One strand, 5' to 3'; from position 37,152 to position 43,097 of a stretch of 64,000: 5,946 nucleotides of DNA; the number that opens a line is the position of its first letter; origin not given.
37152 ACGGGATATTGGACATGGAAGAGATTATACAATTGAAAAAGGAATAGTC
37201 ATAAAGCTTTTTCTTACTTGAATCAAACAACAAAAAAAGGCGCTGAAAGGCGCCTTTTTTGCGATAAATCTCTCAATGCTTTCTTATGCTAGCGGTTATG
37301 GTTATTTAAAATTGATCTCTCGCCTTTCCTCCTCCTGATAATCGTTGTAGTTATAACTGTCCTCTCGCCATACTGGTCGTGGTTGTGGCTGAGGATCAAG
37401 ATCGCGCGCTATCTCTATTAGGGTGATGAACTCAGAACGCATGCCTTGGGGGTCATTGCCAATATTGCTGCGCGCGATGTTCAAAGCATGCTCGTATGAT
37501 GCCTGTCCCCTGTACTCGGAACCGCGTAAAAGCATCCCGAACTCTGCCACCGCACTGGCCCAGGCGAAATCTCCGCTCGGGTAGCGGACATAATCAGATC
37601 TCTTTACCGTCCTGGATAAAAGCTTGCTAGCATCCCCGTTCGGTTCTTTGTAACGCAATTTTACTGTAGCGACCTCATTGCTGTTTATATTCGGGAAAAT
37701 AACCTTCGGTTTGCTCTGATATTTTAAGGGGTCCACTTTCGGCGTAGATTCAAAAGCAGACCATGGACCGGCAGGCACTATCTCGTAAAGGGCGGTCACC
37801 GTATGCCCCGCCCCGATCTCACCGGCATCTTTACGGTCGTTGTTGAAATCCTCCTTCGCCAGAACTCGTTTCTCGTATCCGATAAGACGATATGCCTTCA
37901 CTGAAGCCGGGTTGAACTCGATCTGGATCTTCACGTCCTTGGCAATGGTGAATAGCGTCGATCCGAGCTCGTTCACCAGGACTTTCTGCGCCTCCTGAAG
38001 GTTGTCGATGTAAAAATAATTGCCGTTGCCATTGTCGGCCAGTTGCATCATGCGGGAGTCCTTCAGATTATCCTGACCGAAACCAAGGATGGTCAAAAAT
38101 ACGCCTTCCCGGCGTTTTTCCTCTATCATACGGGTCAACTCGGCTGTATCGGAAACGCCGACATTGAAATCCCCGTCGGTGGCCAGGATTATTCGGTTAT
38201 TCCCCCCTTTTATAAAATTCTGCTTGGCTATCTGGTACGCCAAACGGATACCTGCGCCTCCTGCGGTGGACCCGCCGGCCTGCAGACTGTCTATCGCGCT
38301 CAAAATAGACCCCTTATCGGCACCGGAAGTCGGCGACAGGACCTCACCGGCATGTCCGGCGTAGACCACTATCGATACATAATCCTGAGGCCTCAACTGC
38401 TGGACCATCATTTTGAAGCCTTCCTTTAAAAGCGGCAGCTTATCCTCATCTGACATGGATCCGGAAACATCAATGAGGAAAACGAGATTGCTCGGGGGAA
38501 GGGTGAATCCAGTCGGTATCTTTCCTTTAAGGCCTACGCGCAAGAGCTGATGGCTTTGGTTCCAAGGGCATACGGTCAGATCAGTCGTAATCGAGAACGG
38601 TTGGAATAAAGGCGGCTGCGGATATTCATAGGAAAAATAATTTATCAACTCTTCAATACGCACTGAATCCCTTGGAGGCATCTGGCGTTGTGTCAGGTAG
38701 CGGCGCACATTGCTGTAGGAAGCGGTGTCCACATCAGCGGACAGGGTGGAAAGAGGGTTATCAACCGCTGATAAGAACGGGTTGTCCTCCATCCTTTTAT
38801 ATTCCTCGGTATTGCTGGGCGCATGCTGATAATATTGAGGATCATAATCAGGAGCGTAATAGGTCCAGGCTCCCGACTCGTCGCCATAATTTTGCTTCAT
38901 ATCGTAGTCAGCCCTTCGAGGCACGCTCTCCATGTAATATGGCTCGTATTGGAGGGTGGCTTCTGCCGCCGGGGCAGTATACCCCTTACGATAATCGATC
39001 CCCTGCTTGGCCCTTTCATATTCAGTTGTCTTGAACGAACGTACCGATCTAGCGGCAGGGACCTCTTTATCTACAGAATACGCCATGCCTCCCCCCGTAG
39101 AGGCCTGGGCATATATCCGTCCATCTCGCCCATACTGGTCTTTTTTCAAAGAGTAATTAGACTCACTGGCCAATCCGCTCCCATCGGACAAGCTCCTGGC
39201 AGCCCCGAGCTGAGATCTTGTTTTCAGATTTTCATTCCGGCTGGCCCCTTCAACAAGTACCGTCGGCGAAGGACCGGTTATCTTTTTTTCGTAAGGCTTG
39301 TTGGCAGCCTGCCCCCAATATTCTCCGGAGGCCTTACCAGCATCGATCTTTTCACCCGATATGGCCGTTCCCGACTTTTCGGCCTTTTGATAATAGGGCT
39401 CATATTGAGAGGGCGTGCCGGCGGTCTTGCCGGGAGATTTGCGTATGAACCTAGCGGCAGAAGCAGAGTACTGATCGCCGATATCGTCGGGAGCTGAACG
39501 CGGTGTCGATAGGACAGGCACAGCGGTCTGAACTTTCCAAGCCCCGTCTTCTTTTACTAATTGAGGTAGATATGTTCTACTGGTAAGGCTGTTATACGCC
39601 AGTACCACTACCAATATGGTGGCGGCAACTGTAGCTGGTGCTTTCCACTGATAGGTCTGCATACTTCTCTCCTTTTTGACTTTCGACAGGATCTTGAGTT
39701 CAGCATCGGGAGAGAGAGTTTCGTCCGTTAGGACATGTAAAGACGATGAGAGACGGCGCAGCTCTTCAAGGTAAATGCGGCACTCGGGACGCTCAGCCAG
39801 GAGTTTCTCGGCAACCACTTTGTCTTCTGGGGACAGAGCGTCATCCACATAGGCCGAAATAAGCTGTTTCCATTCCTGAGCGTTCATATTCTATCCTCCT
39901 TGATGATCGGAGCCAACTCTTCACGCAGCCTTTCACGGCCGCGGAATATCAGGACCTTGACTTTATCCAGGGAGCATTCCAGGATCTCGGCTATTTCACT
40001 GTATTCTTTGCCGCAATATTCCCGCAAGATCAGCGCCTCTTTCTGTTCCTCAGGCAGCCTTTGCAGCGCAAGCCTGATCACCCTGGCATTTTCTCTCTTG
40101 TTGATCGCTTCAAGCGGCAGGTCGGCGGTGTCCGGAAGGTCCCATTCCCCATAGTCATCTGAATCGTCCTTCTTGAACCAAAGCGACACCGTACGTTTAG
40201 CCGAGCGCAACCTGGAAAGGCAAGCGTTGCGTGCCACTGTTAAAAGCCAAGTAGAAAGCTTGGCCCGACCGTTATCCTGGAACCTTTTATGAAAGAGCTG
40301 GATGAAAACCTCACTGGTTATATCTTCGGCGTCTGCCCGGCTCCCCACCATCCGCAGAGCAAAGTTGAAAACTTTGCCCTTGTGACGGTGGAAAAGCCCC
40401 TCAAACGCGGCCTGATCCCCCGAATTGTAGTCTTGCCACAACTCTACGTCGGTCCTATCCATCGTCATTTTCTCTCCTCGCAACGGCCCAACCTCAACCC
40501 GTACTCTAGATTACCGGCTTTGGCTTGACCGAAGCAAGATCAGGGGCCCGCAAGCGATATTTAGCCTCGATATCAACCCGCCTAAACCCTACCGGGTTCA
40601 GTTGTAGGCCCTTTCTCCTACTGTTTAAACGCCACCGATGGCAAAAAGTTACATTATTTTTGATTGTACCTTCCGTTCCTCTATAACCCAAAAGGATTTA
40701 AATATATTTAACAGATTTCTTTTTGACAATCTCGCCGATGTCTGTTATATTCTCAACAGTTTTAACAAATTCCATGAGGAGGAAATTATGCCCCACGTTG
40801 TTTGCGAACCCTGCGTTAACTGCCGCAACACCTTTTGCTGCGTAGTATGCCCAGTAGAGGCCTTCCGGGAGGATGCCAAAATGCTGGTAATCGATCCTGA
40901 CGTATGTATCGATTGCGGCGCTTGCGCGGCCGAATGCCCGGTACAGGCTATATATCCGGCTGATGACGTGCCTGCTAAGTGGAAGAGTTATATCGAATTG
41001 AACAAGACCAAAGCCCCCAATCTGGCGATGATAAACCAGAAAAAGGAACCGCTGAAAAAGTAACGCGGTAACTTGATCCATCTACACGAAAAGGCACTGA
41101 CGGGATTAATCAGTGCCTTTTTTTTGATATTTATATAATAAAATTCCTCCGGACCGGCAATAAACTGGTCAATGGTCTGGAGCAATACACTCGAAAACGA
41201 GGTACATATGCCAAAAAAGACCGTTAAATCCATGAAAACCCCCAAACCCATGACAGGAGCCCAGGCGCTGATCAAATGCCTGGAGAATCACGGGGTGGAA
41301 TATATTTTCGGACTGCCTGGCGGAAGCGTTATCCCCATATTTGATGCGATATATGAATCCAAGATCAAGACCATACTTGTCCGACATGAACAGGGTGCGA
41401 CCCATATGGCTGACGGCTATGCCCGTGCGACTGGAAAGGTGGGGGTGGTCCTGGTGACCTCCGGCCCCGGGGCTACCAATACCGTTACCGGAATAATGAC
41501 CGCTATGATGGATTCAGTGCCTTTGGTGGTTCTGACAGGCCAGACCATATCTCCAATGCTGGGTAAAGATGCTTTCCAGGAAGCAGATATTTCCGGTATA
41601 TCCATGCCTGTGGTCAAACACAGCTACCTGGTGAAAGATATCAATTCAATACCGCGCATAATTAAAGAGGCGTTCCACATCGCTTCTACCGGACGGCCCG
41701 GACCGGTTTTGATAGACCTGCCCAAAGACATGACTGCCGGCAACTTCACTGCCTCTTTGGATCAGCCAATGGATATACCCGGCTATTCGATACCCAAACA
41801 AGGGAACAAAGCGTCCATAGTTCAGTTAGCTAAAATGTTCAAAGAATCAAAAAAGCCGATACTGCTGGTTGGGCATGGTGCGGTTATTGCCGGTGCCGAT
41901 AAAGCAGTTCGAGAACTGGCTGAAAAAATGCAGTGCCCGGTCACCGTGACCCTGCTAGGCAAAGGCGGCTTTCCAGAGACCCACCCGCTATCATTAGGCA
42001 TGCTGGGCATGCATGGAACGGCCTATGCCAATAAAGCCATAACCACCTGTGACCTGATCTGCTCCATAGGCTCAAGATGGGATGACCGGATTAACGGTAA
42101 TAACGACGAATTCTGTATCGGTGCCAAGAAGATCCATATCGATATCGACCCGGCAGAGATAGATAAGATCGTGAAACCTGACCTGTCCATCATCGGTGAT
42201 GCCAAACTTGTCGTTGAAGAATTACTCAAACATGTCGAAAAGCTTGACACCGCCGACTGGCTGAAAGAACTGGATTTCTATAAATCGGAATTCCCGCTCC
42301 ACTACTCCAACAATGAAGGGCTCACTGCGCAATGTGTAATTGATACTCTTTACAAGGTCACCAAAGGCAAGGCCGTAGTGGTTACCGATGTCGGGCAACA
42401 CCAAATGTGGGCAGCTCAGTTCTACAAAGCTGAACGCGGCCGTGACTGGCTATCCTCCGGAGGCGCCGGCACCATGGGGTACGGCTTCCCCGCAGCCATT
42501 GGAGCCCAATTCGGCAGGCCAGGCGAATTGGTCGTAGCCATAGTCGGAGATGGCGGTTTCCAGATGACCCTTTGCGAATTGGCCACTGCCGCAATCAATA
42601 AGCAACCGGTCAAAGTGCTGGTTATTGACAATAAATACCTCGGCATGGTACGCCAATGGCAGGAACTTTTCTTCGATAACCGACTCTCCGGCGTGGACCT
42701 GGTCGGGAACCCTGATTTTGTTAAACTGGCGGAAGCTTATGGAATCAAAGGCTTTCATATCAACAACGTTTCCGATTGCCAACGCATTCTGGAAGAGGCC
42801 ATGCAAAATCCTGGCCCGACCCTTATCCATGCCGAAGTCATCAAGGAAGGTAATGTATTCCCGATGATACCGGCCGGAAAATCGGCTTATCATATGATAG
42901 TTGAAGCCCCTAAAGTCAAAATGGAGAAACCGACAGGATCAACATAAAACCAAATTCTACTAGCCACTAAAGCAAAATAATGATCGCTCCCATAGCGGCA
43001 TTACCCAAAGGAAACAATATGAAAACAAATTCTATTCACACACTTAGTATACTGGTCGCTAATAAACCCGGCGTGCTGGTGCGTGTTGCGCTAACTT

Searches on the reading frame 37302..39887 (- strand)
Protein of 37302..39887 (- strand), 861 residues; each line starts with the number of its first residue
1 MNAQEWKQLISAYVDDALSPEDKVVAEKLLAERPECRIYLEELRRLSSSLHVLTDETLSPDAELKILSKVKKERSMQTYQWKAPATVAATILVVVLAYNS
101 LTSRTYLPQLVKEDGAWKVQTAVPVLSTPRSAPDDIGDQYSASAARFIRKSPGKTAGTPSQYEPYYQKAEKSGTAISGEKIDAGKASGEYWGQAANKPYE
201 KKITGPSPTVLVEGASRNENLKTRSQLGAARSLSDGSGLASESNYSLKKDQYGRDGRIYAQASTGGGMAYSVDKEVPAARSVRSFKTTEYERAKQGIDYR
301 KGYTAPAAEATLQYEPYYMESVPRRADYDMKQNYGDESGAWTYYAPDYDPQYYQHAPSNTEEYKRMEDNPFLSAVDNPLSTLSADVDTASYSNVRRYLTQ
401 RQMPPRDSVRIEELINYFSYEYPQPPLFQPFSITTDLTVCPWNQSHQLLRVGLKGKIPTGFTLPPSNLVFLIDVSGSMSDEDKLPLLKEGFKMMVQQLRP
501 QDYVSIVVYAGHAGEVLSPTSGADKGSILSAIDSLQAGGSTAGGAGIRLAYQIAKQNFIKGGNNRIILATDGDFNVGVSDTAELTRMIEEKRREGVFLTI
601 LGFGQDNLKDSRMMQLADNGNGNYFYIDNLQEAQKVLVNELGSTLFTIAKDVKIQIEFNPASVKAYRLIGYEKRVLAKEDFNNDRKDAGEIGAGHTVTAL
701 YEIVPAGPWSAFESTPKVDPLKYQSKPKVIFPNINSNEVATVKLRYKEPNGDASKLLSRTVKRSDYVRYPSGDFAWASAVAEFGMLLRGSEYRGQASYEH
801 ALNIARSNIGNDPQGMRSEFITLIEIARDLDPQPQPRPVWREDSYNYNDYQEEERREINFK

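Call 17: search_protein_families(library=pfam, proteins=[window:37302-39887:-], max_evalue=0.001)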
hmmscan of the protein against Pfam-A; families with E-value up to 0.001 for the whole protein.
window:37302-39887:- (861 aa): 5 families
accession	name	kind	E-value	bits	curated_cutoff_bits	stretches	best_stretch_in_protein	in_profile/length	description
PF12034.13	YfbK_C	-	3e-71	239.8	25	1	643-829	1-183/184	Uncharacterized protein YfbK, C-terminal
PF12450.13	vWF_A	-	1.2e-38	131.4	25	1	358-450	2-94/94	von Willebrand factor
PF00092.34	VWA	-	1.3e-19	71.5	23.8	1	467-635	1-170/174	von Willebrand factor type A domain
PF13519.12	VWA_2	-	1.3e-16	61.6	27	1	468-572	1-106/107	von Willebrand factor type A domain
PF13768.12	VWA_3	-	1.9e-08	35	27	1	467-624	2-153/155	von Willebrand factor type A domain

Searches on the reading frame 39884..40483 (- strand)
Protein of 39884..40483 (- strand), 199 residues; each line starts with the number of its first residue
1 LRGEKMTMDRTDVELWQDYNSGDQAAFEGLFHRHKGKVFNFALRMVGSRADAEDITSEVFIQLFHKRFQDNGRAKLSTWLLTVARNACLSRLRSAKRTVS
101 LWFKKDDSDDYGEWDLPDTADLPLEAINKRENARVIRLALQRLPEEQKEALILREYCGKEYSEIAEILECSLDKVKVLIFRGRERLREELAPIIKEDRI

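Call 17: search_protein_families(library=pfam, proteins=[window:39884-40483:-], max_evalue=0.001)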
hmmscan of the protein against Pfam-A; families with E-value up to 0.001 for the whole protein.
window:39884-40483:- (199 aa): 3 families
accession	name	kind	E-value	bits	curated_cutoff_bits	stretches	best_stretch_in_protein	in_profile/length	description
PF04542.20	Sigma70_r2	-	3.6e-18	65.6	24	1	30-98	1-71/71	Sigma-70 region 2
PF08281.18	Sigma70_r4_2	-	4.1e-16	58.8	25.7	1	135-186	3-54/54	Sigma-70, region 4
PF04545.22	Sigma70_r4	-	1.6e-10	40.8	24.1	1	139-188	1-50/50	Sigma-70, region 4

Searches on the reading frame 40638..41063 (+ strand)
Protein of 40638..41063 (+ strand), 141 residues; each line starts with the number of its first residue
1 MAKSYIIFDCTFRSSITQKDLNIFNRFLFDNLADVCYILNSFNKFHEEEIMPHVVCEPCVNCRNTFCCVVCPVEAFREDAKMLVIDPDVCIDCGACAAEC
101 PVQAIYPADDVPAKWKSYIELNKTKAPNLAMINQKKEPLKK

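Call 17: search_protein_families(library=pfam, proteins=[window:40638-41063:+], max_evalue=0.001)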
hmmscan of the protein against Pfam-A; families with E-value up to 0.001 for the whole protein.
window:40638-41063:+ (141 aa): 8 families
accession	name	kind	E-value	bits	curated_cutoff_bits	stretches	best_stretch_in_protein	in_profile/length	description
PF00037.32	Fer4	-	6.4e-08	32.5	21.1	1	84-106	2-24/24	4Fe-4S binding domain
PF13237.11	Fer4_10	-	7.4e-08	32.6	25.5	2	83-108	2-29/53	4Fe-4S dicluster domain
PF12837.12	Fer4_6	-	3e-07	30.5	25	1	84-105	3-24/24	4Fe-4S binding domain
PF13484.11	Fer4_16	-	5.7e-06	27.5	30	1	90-131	2-44/66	4Fe-4S double cluster binding domain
PF12797.12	Fer4_2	-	2.2e-05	24.6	24.5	1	83-102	3-22/22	4Fe-4S binding domain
PF12838.12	Fer4_7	-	2.7e-05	25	27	1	59-104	2-52/52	4Fe-4S dicluster domain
PF13187.11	Fer4_9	-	3.2e-05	24.3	27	1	59-105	2-52/52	4Fe-4S dicluster domain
PF13183.11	Fer4_8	-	0.00045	21.1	27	1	89-107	4-22/68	4Fe-4S dicluster domain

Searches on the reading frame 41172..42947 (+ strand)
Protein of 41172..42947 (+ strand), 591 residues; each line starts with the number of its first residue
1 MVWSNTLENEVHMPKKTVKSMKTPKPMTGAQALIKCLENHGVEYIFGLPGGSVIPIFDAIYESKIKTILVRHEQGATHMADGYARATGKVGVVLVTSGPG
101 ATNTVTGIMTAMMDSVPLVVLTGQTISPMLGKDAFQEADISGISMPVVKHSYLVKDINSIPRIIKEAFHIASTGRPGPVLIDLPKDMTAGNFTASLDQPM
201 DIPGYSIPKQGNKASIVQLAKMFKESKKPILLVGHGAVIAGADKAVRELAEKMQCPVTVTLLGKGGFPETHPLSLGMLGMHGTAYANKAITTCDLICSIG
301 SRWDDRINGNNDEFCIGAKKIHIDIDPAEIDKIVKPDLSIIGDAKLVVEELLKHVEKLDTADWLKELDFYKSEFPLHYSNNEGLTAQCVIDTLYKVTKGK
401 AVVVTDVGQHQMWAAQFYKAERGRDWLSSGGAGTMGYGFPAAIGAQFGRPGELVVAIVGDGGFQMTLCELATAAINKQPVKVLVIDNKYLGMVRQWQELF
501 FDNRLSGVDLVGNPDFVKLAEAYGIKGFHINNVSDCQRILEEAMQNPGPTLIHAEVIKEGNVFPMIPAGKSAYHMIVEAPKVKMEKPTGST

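Call 17: search_protein_families(library=pfam, proteins=[window:41172-42947:+], max_evalue=0.001)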
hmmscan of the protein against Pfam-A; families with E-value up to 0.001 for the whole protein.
window:41172-42947:+ (591 aa): 3 families
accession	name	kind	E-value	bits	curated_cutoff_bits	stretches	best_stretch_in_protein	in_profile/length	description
PF02775.26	TPP_enzyme_C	-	4.5e-53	179.5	21.9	1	406-553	1-150/151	Thiamine pyrophosphate enzyme, C-terminal TPP binding domain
PF02776.23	TPP_enzyme_N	-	3.8e-46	156.2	26.8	1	27-142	1-118/119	Thiamine pyrophosphate enzyme, N-terminal TPP binding domain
PF00205.28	TPP_enzyme_M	-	5e-46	156.2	30.4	1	218-351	3-137/137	Thiamine pyrophosphate enzyme, central domain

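Call 41: list_cluster_members(proteins=[P0003, P0002, P0161, P0163, window:41172-42947:+, window:48898-49815:-, window:43643-45154:-, window:47980-48882:-])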
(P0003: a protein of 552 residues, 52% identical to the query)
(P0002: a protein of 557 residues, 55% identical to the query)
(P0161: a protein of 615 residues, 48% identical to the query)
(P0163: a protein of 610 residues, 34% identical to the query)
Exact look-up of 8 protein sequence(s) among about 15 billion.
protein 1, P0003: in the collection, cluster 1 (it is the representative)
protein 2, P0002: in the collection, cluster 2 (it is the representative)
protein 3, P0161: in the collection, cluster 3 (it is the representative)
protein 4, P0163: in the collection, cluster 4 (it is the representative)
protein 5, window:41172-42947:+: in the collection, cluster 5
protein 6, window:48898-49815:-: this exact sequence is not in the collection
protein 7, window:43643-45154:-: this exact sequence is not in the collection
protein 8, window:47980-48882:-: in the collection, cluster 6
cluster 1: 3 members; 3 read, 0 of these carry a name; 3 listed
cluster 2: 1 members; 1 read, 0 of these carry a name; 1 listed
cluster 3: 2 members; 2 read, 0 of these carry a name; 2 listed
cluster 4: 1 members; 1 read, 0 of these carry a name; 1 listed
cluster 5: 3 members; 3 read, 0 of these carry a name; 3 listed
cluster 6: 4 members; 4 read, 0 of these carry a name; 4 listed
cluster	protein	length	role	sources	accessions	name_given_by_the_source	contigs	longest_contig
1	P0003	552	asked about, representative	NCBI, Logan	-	-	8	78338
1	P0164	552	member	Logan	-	-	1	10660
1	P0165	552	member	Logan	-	-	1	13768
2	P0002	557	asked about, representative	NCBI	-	-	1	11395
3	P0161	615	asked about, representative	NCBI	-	-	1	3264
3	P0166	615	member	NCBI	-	-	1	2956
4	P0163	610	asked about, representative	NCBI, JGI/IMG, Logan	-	-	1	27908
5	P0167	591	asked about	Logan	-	-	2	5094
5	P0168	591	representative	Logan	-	-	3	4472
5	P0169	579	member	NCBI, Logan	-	-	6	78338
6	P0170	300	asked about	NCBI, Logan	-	-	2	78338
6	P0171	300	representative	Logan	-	-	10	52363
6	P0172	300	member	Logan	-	-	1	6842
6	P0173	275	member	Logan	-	-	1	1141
